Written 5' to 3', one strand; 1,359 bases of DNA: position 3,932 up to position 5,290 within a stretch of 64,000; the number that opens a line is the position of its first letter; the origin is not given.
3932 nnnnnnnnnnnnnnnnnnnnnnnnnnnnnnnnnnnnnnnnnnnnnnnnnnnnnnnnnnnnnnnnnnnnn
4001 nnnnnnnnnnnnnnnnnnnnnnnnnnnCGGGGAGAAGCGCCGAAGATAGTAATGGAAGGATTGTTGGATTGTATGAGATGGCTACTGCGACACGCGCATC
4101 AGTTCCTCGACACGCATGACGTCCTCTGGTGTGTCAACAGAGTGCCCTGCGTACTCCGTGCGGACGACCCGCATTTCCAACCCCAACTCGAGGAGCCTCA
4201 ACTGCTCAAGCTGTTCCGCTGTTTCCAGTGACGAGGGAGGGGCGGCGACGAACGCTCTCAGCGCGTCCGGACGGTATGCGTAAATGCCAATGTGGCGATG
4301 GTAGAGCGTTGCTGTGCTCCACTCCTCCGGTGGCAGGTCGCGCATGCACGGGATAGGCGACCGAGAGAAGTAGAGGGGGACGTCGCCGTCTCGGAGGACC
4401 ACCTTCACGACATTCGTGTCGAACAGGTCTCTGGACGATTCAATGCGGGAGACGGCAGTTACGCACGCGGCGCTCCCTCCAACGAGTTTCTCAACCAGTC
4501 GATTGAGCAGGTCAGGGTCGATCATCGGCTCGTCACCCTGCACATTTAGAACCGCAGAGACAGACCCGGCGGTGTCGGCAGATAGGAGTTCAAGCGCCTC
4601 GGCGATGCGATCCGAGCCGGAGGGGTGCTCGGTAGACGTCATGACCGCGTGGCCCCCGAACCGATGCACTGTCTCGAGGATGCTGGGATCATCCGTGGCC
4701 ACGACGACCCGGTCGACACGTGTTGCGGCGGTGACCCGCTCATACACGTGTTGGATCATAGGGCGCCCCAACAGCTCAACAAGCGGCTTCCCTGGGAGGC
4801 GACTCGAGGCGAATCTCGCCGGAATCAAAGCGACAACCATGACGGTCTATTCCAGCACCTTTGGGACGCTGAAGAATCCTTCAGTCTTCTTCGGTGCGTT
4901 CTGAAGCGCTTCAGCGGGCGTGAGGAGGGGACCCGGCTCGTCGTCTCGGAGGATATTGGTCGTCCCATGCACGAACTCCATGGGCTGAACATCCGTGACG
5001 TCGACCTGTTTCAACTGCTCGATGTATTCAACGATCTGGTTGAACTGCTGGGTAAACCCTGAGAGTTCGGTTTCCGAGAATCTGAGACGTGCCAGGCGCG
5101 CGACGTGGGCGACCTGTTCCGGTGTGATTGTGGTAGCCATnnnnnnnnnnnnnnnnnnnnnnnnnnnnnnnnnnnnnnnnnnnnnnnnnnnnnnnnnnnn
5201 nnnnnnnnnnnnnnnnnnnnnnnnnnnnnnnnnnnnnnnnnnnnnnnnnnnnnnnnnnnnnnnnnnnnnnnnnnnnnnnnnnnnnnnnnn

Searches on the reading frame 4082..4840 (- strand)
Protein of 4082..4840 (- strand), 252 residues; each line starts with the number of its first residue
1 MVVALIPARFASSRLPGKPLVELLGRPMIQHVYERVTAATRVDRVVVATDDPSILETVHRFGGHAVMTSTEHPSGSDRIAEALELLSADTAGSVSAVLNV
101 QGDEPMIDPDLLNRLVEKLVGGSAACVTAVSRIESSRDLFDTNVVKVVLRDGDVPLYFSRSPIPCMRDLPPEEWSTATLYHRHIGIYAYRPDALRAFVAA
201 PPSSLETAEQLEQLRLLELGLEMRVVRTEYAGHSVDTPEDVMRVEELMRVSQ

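Call 13: search_protein_families(library=pfam, proteins=[window:4082-4840:-])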
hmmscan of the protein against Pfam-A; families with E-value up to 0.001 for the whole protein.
window:4082-4840:- (252 aa): 3 families
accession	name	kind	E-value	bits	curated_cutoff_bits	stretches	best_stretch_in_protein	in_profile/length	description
PF02348.25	CTP_transf_3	-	1.7e-53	182.1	22.6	1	3-220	1-214/217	Cytidylyltransferase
PF12804.13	NTP_transf_3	-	1.9e-13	51.3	27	1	17-169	15-144/160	MobA-like NTP transferase domain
PF01128.25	IspD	-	0.00038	20.7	27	0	4-131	3-129/221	2-C-methyl-D-erythritol 4-phosphate cytidylyltransferase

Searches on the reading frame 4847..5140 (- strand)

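Call 13: search_protein_families(library=pfam, proteins=[window:4847-5140:-])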
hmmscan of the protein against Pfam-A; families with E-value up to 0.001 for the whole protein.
window:4847-5140:- (97 aa): 1 family
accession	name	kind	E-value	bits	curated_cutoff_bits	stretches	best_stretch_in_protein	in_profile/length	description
PF02686.20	GatC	-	1.2e-21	77.1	23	1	21-92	1-66/66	Glu-tRNAGln amidotransferase C subunit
